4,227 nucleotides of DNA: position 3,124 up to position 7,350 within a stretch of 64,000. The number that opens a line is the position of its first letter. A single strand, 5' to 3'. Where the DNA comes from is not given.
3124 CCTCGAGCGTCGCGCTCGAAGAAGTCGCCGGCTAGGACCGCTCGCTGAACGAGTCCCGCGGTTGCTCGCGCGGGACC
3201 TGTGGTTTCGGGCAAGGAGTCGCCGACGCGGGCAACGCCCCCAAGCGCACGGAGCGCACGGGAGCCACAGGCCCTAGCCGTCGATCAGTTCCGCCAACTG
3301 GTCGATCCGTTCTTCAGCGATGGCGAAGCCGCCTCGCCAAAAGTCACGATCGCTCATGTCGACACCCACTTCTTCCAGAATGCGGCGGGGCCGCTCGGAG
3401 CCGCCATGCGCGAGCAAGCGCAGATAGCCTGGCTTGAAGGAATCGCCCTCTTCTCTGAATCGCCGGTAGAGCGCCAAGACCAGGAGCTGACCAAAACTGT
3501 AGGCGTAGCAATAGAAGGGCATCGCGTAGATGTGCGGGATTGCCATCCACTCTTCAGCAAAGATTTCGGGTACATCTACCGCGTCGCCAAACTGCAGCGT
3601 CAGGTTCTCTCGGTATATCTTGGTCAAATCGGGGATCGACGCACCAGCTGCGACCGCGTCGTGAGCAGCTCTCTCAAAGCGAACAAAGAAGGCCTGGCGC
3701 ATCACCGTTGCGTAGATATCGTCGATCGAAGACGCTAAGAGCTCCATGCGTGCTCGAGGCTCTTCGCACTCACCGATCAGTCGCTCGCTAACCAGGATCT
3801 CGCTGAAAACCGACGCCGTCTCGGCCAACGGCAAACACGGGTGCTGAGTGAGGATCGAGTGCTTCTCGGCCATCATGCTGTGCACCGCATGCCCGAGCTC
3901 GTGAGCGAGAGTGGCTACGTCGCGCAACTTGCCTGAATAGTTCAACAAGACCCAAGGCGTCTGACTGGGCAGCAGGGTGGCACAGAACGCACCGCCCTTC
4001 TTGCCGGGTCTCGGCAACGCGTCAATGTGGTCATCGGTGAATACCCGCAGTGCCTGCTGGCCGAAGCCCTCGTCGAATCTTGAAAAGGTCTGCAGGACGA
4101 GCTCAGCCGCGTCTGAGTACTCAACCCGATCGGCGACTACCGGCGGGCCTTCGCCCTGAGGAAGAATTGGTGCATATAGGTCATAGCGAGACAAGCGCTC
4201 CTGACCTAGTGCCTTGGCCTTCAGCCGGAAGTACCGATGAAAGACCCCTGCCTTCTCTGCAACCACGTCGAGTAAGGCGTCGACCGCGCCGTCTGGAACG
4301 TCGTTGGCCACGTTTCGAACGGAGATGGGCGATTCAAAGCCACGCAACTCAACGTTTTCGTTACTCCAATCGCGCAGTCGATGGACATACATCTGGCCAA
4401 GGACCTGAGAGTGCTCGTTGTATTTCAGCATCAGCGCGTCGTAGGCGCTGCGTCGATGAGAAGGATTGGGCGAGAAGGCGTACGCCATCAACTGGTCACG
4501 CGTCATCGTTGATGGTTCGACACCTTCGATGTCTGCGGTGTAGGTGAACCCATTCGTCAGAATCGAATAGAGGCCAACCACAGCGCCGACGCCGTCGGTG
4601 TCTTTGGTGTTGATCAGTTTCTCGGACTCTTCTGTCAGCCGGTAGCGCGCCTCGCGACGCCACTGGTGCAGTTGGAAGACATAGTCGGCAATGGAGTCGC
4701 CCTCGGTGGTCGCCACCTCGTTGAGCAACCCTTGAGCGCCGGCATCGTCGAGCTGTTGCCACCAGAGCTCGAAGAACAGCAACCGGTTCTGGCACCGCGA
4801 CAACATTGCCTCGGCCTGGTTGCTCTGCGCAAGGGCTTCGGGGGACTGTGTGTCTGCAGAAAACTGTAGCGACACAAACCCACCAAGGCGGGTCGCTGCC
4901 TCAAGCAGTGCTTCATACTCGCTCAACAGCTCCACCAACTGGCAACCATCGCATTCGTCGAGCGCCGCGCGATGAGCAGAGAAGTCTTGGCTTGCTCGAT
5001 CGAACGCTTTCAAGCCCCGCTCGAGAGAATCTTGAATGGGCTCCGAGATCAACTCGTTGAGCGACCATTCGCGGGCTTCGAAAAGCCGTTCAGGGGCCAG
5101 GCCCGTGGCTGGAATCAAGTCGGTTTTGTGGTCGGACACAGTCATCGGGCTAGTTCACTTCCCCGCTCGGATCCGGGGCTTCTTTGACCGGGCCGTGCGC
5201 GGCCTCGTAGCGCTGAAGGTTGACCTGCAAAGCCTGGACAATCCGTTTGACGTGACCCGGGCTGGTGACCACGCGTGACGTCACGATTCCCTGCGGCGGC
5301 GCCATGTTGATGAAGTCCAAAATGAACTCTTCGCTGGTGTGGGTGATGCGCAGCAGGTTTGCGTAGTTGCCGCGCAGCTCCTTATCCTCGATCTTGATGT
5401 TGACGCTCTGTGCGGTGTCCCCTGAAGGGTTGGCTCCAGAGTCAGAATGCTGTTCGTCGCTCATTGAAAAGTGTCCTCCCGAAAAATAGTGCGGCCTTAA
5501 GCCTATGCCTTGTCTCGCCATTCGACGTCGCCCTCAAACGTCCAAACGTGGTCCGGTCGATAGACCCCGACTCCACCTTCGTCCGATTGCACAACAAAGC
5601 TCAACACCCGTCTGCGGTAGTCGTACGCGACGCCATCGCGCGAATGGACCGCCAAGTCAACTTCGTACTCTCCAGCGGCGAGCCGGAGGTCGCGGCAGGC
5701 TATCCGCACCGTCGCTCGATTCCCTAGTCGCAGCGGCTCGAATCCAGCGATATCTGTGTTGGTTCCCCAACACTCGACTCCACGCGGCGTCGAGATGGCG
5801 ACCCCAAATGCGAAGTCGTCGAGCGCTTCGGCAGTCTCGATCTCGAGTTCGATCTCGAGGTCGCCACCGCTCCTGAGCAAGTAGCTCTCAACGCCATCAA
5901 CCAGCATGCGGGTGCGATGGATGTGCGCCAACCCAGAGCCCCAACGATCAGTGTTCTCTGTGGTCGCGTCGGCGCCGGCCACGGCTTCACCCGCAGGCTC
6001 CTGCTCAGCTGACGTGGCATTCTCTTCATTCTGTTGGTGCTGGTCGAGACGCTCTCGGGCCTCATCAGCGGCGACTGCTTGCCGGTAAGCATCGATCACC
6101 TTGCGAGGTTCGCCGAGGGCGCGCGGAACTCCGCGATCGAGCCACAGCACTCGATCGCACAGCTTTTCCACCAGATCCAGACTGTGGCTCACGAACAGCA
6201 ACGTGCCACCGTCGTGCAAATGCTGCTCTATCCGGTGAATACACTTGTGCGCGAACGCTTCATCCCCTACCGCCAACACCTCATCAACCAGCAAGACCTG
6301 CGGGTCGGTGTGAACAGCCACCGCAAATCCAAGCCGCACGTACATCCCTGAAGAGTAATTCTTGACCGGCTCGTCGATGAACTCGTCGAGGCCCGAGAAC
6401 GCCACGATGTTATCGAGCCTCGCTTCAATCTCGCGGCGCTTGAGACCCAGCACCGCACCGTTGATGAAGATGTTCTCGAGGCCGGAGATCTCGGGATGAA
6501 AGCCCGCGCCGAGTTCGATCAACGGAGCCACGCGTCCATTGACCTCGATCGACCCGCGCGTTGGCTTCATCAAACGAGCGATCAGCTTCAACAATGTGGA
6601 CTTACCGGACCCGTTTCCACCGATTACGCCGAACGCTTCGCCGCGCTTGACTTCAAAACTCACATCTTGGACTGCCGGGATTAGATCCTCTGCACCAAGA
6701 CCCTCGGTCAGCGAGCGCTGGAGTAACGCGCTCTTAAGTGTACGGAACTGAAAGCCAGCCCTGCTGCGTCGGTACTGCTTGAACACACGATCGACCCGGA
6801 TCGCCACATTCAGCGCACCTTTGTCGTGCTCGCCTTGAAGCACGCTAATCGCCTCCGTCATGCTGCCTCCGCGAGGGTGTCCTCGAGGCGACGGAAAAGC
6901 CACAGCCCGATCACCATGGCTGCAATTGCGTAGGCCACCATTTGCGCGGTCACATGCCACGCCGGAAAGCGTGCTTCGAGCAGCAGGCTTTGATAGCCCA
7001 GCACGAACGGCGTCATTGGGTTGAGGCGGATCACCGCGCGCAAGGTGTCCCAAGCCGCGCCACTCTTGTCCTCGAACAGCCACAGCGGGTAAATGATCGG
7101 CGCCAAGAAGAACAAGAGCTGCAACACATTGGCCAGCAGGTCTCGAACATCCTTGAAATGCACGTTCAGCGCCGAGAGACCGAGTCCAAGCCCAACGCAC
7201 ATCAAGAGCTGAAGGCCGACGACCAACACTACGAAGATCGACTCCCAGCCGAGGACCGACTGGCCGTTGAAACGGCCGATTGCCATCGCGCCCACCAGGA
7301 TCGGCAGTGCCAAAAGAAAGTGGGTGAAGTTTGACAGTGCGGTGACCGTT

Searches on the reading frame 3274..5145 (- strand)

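Call 65: search_protein_families(library=pfam, max_evalue=0.00001, proteins=[window:3274-5145:-])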
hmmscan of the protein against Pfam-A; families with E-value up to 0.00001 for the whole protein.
window:3274-5145:- (623 aa): 1 family
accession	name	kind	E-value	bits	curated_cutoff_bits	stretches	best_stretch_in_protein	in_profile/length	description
PF01432.26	Peptidase_M3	-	1.1e-42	147.4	27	1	225-604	5-452/457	Peptidase family M3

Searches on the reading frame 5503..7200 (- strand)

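Call 65: search_protein_families(library=pfam, max_evalue=0.00001, proteins=[window:5503-7200:-])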
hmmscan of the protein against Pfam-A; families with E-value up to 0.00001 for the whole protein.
window:5503-7200:- (565 aa): 2 families
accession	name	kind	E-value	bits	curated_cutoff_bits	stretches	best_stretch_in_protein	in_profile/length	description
PF14524.12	Wzt_C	-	2.1e-23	83.3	30.4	1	417-547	2-141/143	Wzt C-terminal domain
PF00005.33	ABC_tran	-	3e-22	80.1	25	1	178-308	2-135/137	ABC transporter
